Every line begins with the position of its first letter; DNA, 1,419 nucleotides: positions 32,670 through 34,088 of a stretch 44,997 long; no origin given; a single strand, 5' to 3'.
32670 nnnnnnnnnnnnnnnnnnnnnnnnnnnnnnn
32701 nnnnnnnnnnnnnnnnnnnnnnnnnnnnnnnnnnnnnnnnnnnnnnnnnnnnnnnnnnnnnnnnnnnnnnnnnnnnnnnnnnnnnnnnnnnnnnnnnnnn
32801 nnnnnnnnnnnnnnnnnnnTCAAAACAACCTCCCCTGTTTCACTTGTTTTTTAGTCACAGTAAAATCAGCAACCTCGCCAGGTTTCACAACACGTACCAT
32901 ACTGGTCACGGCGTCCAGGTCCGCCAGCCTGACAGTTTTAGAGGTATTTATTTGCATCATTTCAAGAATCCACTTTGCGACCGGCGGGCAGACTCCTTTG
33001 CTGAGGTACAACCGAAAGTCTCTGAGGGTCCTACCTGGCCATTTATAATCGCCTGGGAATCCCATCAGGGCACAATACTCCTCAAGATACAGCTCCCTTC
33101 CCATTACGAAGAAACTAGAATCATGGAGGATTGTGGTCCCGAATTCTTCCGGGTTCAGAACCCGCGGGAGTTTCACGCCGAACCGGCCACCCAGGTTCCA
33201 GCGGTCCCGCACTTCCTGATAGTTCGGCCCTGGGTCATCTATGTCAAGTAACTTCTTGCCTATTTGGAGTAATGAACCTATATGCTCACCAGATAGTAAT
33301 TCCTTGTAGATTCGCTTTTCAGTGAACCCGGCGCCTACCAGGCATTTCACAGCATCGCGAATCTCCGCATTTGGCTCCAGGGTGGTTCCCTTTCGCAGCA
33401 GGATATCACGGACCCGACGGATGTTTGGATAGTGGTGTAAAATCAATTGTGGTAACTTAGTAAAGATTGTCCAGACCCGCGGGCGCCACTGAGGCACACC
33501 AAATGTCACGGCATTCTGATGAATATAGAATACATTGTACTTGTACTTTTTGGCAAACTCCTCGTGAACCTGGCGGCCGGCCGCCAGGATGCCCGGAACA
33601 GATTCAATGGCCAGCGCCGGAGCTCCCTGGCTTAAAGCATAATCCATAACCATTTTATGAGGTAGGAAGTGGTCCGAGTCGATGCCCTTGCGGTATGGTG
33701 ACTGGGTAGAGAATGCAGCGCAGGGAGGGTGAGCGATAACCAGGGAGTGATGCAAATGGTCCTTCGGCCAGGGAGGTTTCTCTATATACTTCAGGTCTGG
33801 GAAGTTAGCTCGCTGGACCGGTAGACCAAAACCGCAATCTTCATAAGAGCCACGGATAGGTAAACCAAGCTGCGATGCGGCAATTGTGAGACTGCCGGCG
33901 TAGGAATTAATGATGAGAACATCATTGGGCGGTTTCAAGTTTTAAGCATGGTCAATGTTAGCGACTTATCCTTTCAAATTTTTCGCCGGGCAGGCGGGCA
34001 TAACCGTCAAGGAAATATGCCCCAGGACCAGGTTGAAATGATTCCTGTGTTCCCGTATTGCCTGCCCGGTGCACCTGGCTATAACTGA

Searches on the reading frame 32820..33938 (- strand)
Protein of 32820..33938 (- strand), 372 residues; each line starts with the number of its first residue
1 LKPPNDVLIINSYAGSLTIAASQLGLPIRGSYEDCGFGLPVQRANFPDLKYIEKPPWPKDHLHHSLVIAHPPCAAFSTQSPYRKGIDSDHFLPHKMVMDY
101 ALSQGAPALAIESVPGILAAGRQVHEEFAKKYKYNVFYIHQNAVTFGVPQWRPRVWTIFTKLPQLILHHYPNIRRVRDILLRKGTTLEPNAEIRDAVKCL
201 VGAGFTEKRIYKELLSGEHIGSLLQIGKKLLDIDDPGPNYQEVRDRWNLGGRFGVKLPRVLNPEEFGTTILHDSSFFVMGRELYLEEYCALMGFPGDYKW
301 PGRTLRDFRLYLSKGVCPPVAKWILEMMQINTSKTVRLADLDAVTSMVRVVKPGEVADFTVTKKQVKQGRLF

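Call 11: find_related_loci(query=window:32820-33938:-, collection=viral_contigs, flank=5000)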
Query window:32820-33938:- (372 aa) in viral_contigs; peptide patterns used: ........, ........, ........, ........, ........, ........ (x = any residue, [..] = any of these).
2 stretches matched a pattern, but none encodes a relative of the query by tblastn (E <= 1e-3).

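Call 12: find_encoding_contigs(protein=window:32820-33938:-, flank=5000, max_places=10)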
Protein window:32820-33938:- (372 aa): 2 contigs read that carry it; 1 place shown.
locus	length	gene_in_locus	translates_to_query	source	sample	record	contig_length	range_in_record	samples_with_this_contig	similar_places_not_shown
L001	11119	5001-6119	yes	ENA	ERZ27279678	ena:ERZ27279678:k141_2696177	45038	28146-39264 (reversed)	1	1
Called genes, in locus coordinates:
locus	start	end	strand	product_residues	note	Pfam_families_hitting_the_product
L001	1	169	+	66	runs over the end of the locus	PF12728:HTH_17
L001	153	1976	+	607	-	PF09250:Prim-Pol, PF08708:PriCT_1, PF13481:AAA_25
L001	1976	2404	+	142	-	-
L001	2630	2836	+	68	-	-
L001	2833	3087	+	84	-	-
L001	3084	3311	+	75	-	-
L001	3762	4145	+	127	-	-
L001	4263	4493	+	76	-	-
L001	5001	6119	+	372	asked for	PF00145:DNA_methylase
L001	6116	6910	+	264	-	PF13671:AAA_33 (faint)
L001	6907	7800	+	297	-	PF00303:Thymidylat_synt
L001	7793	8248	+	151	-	PF00383:dCMP_cyt_deam_1, PF14437:MafB19-deam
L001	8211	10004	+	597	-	PF01612:DNA_pol_A_exo1 (weak), PF00476:DNA_pol_A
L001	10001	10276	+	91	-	-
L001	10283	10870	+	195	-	-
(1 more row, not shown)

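Call 15: find_homologous_proteins(query=window:32820-33938:-)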
Query window:32820-33938:- (372 aa): 325 proteins with E <= 0.001 among 6314 candidates; the best 120 are listed.
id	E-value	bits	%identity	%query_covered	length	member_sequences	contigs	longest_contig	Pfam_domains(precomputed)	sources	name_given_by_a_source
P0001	4.9e-232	787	88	100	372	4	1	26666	PF00145.24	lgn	-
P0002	5.9e-171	586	68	99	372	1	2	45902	PF00145.24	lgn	-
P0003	2.0e-161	555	66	100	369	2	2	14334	PF00145.24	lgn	-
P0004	4.5e-150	518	63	99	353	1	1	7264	PF00145.24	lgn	-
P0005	1.1e-145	503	61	98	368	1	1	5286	PF00145.24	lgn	-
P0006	2.0e-145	502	60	98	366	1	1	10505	PF00145.24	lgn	-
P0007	9.4e-142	490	60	98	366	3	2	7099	PF00145.24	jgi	jgi:site-specific DNA-cytosine methylase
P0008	3.0e-137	475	60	98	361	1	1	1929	PF00145.24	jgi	jgi:site-specific DNA-cytosine methylase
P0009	6.7e-111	389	51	99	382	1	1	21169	PF00145.24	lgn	-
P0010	8.5e-104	365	48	99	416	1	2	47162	PF00145.24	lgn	-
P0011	4.9e-99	350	50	88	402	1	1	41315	PF00145.24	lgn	-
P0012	3.3e-98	347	45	97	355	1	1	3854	PF00145.24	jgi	jgi:site-specific DNA-cytosine methylase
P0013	1.1e-96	342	45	98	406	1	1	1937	PF00145.24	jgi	jgi:site-specific DNA-cytosine methylase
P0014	2.3e-96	341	48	98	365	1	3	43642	PF00145.24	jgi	jgi:site-specific DNA-cytosine methylase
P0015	1.1e-95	339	44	99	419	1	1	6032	PF00145.24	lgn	-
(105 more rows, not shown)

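Call 17: find_encoding_contigs(protein=P0001, flank=4000, max_places=3)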
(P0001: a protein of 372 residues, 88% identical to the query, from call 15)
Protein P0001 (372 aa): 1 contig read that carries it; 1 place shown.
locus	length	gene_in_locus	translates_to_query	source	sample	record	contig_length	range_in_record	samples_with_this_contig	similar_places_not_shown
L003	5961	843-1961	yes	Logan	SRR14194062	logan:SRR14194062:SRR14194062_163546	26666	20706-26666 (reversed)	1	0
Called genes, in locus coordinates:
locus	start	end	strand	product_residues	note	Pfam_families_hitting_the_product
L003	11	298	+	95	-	-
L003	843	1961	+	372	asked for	PF00145:DNA_methylase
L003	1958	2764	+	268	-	-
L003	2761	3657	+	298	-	PF00303:Thymidylat_synt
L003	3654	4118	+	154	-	PF00383:dCMP_cyt_deam_1, PF14437:MafB19-deam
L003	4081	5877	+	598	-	PF00476:DNA_pol_A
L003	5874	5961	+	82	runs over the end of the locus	-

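Call 18: find_encoding_contigs(protein=P0002, flank=4000, max_places=3)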
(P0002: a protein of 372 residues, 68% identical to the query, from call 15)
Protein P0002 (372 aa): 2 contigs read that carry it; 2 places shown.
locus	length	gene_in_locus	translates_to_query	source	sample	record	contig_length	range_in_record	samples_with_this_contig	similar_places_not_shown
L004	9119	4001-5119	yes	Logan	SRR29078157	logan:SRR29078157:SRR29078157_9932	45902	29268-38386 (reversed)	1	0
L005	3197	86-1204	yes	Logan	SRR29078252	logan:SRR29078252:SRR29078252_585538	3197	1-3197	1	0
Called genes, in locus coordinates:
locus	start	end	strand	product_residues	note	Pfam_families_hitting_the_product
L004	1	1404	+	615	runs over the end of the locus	PF09250:Prim-Pol, PF08708:PriCT_1, PF13481:AAA_25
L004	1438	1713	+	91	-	-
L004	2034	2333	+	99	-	-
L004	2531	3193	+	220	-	-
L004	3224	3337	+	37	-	-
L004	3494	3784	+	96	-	-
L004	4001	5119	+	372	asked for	PF00145:DNA_methylase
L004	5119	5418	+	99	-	-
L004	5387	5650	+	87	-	-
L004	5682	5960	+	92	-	-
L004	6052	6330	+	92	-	-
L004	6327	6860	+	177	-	-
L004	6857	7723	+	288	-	PF00303:Thymidylat_synt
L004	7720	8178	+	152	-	PF00383:dCMP_cyt_deam_1, PF14437:MafB19-deam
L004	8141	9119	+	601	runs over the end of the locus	PF00476:DNA_pol_A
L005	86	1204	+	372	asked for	PF00145:DNA_methylase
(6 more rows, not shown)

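Call 19: find_encoding_contigs(protein=P0003, flank=4000, max_places=3)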
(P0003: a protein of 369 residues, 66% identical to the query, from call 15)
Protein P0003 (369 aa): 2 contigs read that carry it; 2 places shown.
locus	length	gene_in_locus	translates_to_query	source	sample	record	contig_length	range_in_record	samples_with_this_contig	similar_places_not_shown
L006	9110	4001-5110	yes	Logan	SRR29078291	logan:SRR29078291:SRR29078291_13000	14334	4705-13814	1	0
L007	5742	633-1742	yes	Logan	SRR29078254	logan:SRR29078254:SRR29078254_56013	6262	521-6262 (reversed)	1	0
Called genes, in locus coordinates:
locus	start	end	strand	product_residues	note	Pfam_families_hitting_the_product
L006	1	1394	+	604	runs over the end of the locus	PF09250:Prim-Pol, PF08708:PriCT_1, PF13481:AAA_25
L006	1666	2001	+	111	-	-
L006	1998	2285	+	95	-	-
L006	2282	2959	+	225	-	-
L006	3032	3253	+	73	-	-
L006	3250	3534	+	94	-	-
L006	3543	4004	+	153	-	-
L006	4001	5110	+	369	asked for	PF00145:DNA_methylase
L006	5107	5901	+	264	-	-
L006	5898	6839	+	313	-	PF00303:Thymidylat_synt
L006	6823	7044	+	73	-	-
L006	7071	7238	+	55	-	-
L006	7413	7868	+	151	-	PF00383:dCMP_cyt_deam_1, PF14437:MafB19-deam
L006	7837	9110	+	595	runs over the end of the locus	PF00476:DNA_pol_A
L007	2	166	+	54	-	?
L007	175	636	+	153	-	-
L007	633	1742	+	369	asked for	PF00145:DNA_methylase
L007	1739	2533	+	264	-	-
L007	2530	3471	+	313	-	PF00303:Thymidylat_synt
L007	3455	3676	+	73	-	-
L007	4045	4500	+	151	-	PF00383:dCMP_cyt_deam_1, PF14437:MafB19-deam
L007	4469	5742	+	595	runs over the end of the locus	PF00476:DNA_pol_A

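Call 25: find_encoding_contigs(protein=P0004, flank=3000, max_places=3)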
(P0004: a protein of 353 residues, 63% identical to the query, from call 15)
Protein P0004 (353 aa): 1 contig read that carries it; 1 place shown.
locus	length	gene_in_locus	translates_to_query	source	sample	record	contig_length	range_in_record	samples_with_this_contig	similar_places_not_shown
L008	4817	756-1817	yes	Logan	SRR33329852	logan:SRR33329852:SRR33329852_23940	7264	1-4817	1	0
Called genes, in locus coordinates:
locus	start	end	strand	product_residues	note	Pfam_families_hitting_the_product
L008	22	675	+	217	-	-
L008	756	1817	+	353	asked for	PF00145:DNA_methylase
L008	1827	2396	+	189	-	-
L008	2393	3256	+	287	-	PF00303:Thymidylat_synt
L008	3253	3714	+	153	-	PF00383:dCMP_cyt_deam_1, PF14437:MafB19-deam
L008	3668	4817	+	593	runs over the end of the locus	PF01612:DNA_pol_A_exo1 (weak), PF00476:DNA_pol_A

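Call 26: find_encoding_contigs(protein=P0006, flank=3000, max_places=3)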
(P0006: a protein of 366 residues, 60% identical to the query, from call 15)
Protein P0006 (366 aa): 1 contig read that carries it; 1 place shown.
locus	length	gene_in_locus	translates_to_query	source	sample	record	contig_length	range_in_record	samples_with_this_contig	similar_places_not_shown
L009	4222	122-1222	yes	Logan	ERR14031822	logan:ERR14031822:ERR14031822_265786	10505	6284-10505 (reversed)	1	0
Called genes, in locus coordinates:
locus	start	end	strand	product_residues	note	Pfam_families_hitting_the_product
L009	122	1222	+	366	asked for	PF00145:DNA_methylase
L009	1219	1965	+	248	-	-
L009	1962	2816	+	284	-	PF00303:Thymidylat_synt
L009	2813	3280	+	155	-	PF00383:dCMP_cyt_deam_1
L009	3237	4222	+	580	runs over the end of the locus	PF00476:DNA_pol_A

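Call 27: find_encoding_contigs(protein=P0007, flank=3000, max_places=3)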
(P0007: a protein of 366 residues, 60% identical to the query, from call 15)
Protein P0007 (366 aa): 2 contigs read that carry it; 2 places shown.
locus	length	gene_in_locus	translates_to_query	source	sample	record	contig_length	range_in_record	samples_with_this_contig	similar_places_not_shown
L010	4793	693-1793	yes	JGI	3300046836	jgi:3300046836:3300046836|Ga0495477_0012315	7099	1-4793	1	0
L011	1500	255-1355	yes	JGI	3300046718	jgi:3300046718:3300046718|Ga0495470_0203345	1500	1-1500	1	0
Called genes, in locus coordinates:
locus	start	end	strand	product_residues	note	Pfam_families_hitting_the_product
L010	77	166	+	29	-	-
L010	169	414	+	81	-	-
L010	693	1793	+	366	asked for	PF00145:DNA_methylase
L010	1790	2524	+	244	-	-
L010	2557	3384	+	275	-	PF00303:Thymidylat_synt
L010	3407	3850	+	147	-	PF00383:dCMP_cyt_deam_1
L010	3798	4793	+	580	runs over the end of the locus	PF00476:DNA_pol_A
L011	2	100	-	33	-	?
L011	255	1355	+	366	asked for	PF00145:DNA_methylase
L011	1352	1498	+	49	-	?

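Call 68: search_protein_families(library=pfam, max_evalue=0.01, proteins=[L006:3543-4004:+])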
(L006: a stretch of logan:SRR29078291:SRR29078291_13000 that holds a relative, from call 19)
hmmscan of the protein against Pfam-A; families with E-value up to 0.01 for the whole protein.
L006:3543-4004:+ (153 aa): 2 families
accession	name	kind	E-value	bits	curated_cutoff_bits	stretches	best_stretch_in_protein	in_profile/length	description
PF00961.24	LAGLIDADG_1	-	0.00059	21.1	23.1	1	13-106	1-96/102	LAGLIDADG endonuclease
PF14528.11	LAGLIDADG_3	-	0.0017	19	22.5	1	10-87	4-77/82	LAGLIDADG-like domain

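Call 69: search_protein_families(library=phrogs, max_evalue=0.001, proteins=[L006:3543-4004:+])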
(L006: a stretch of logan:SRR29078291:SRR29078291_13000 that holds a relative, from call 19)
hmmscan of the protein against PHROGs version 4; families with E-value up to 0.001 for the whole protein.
L006:3543-4004:+ (153 aa): 1 family
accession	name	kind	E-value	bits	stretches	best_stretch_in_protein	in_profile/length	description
phrog_5046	-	DNA, RNA and nucleotide metabolism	1.8e-16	61.8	1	11-111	9-112/161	HNH endonuclease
